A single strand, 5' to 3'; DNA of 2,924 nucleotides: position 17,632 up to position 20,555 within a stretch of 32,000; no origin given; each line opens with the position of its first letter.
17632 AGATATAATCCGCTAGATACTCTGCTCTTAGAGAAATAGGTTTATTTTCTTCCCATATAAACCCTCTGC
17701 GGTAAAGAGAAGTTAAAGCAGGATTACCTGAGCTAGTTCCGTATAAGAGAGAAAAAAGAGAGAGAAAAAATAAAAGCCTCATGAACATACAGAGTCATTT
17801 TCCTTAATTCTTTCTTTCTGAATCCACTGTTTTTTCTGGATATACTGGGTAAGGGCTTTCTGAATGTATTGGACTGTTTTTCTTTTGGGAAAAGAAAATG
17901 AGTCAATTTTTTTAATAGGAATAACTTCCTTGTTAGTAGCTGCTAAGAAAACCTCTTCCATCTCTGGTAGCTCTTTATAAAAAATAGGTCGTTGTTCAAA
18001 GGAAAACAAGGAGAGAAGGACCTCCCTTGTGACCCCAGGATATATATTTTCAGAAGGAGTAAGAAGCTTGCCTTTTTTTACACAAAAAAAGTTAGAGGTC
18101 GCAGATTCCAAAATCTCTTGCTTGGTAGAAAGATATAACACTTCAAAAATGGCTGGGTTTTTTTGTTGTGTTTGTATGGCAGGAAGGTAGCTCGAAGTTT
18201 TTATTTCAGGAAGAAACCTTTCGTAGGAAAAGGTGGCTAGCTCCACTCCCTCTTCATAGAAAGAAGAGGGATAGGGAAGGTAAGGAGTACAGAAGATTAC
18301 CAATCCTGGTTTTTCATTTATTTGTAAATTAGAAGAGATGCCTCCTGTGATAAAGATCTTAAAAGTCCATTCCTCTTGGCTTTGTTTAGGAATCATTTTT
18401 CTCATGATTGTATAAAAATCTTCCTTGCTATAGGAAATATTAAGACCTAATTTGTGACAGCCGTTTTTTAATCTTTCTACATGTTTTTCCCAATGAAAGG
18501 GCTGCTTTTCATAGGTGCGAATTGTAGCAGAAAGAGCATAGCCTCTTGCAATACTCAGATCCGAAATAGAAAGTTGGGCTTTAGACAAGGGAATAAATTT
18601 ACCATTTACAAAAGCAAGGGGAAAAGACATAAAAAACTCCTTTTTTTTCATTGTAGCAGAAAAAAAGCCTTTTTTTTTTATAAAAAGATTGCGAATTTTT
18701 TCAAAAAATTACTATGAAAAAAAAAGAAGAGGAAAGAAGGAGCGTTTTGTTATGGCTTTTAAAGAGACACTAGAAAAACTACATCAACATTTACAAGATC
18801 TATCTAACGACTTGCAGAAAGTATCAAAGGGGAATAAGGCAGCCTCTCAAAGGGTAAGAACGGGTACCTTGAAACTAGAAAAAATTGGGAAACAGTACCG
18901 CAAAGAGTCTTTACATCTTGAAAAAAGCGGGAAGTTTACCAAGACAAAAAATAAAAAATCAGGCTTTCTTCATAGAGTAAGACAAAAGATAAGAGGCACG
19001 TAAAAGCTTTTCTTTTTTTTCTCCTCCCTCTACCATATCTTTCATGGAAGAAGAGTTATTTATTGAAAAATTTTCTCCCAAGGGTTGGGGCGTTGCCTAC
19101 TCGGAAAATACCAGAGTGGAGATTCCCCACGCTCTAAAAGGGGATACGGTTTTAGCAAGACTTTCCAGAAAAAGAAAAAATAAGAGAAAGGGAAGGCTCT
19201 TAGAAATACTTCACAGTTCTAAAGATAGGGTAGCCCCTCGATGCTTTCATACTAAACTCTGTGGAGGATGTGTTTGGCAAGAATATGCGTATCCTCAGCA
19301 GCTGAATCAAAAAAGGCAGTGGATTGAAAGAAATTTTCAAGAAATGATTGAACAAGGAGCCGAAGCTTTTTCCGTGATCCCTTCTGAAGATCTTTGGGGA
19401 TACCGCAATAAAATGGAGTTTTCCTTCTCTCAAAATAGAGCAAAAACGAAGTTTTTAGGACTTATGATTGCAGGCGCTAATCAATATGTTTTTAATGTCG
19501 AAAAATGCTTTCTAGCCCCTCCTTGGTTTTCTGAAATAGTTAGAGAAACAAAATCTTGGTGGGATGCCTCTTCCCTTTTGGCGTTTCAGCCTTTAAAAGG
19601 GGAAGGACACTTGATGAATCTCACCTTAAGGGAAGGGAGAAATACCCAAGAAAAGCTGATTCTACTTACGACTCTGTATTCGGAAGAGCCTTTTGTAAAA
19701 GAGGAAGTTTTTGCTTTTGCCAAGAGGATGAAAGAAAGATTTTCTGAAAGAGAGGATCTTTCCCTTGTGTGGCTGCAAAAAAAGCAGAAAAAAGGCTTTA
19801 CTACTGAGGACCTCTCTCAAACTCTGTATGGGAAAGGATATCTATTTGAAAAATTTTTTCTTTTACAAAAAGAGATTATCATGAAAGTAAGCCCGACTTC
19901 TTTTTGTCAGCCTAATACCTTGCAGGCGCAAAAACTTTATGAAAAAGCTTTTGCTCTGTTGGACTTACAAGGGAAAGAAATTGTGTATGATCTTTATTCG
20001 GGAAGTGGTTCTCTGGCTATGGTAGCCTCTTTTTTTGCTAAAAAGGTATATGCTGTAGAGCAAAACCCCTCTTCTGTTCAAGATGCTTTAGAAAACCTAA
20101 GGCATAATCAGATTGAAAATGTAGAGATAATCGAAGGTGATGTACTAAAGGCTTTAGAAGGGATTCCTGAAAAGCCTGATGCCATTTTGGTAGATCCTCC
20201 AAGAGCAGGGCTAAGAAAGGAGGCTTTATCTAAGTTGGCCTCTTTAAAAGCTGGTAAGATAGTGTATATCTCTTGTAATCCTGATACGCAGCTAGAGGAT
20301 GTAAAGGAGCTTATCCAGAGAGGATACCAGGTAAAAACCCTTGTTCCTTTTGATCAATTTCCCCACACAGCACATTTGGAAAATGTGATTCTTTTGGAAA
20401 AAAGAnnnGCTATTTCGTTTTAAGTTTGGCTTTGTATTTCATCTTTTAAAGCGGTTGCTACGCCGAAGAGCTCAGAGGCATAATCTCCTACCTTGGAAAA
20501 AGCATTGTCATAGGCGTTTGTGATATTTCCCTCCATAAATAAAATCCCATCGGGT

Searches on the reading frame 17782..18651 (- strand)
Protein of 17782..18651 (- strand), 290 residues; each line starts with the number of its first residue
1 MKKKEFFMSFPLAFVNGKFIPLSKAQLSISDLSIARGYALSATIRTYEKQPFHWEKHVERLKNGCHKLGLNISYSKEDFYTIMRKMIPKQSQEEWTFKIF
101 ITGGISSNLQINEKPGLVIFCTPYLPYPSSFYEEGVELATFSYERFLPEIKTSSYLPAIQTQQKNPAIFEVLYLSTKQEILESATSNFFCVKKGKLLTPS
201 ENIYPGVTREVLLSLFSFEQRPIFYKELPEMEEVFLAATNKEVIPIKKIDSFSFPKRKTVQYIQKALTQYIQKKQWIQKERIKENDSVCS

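Call 20: search_protein_families(library=ncbifam, proteins=[window:17782-18651:-], max_evalue=0.00001)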
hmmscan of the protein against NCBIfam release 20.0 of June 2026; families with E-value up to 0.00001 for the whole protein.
window:17782-18651:- (290 aa): 15 families
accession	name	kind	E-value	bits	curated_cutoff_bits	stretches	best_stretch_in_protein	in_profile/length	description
NF006185.0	PRK08320.1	subfamily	2e-30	106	363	1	13-274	5-283/292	branched-chain amino acid aminotransferase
TIGR01122.1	ilvE_I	equivalog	2e-26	92.9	245.55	1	14-265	1-275/298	branched-chain-amino-acid transaminase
NF005146.0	PRK06606.1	equivalog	4.5e-26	91.5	279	1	11-275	7-296/307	branched-chain amino acid transaminase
NF005800.0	PRK07650.1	equivalog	1.1e-25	90.5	308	1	13-280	3-284/290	aminodeoxychorismate lyase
NF005209.0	PRK06680.1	subfamily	5.2e-24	84.6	320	1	12-270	4-277/286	D-amino-acid transaminase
TIGR01121.1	D_amino_aminoT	equivalog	5.3e-24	84.9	277.45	1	14-262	3-263/276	D-amino-acid transaminase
TIGR03461.1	pabC_Proteo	equivalog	2e-23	83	176.85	1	23-265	6-261/262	aminodeoxychorismate lyase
NF005726.0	PRK07544.1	equivalog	2.5e-21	76.1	396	1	14-275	14-292/295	branched-chain amino acid aminotransferase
NF004761.0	PRK06092.1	equivalog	2e-20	73.2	260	1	15-268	4-266/268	aminodeoxychorismate lyase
NF009126.0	PRK12479.1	equivalog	1.4e-19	70.3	518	1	13-273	6-282/299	branched-chain-amino-acid transaminase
NF006734.0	PRK09266.1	subfamily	1.4e-11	44.1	202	1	56-265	47-260/270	hypothetical protein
NF009066.0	PRK12400.1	equivalog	3.8e-10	39.7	538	1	35-271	31-278/290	D-amino-acid transaminase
NF005888.0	PRK07849.1-3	equivalog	1.5e-09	37.2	273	0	168-264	180-285/298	aminodeoxychorismate lyase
NF009896.0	PRK13356.1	equivalog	1.6e-08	34.1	262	1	53-271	50-283/287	branched-chain amino acid aminotransferase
NF005886.0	PRK07849.1-1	equivalog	5.6e-07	29.1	253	0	166-268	177-286/291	aminodeoxychorismate lyase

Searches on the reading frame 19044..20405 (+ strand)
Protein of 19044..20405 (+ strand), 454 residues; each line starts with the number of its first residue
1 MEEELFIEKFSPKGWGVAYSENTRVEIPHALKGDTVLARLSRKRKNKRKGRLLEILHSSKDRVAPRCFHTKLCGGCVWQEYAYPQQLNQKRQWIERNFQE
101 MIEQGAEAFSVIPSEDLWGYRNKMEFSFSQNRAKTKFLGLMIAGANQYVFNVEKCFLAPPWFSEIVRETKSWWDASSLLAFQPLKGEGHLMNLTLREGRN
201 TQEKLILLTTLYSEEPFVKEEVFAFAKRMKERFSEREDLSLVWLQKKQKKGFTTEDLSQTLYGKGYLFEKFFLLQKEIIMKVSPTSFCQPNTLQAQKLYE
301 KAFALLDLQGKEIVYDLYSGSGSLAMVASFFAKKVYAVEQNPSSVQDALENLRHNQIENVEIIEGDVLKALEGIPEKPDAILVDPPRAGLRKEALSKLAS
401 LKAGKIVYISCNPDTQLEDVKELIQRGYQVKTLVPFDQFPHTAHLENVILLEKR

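Call 20: search_protein_families(library=ncbifam, proteins=[window:19044-20405:+], max_evalue=0.00001)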
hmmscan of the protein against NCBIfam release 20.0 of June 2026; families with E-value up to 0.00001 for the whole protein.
window:19044-20405:+ (454 aa): 21 families
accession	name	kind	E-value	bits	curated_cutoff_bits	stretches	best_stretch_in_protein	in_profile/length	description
TIGR00479.1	rumA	equivalog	1.6e-79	267.8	183.55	1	13-446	4-432/432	23S rRNA (uracil(1939)-C(5))-methyltransferase RlmD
NF009639.0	PRK13168.1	equivalog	1.6e-66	225.1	458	1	4-453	18-445/446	23S rRNA (uracil(1939)-C(5))-methyltransferase RlmD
NF002910.0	PRK03522.2-3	equivalog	1.3e-35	123.2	558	1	68-454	6-383/383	23S rRNA (uracil(747)-C(5))-methyltransferase RlmC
TIGR02085.1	meth_trns_rumB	equivalog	2.3e-33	115.7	429.5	1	67-453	4-374/374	23S rRNA (uracil(747)-C(5))-methyltransferase RlmC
TIGR02143.1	trmA_only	equivalog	3e-32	112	334.65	1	83-454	2-352/352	tRNA (uridine(54)-C5)-methyltransferase TrmA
NF002909.0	PRK03522.2-1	equivalog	4.3e-31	108.4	553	1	68-453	6-373/374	23S rRNA (uracil(747)-C(5))-methyltransferase RlmC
NF002913.0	PRK03522.2-6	equivalog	2.8e-15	56.5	537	1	370-452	259-339/342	23S rRNA (uracil(747)-C(5))-methyltransferase RlmC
TIGR02469.1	CbiT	equivalog_domain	3.9e-09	36.8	78.3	1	303-384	12-95/124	precorrin-6Y C5,15-methyltransferase (decarboxylating) subunit CbiT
NF011529.0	PRK14968.1-3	equivalog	6e-09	35.6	162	1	309-387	33-108/198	putative methyltransferase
NF047730.1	tRNAMtaseTrm5b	equivalog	8.7e-08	31.7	600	1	309-408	180-276/330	tRNA (guanine(37)-N1)-methyltransferase Trm5b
TIGR00536.1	hemK_fam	subfamily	1.3e-07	31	115.5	1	300-386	103-191/286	HemK family protein methyltransferase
NF053718.1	23SC1962Mtase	equivalog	1.3e-07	30.7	575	1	312-397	212-300/383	23S rRNA (cytosine(1962)-C(5))-methyltransferase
TIGR03534.1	RF_mod_PrmC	equivalog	1.4e-07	31.2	199.1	1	298-386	76-165/253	peptide chain release factor N(5)-glutamine methyltransferase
NF005640.0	PRK07402.1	equivalog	4.6e-07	29.6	219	1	304-388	37-123/200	precorrin-6Y C5,15-methyltransferase subunit CbiT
NF047824.1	tRNAwyosineTaw2Meth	equivalog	1.2e-06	28.4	350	1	310-366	93-151/245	tRNA(Phe) (4-demethylwyosine(37)-C(7)) aminocarboxypropyltransferase Taw2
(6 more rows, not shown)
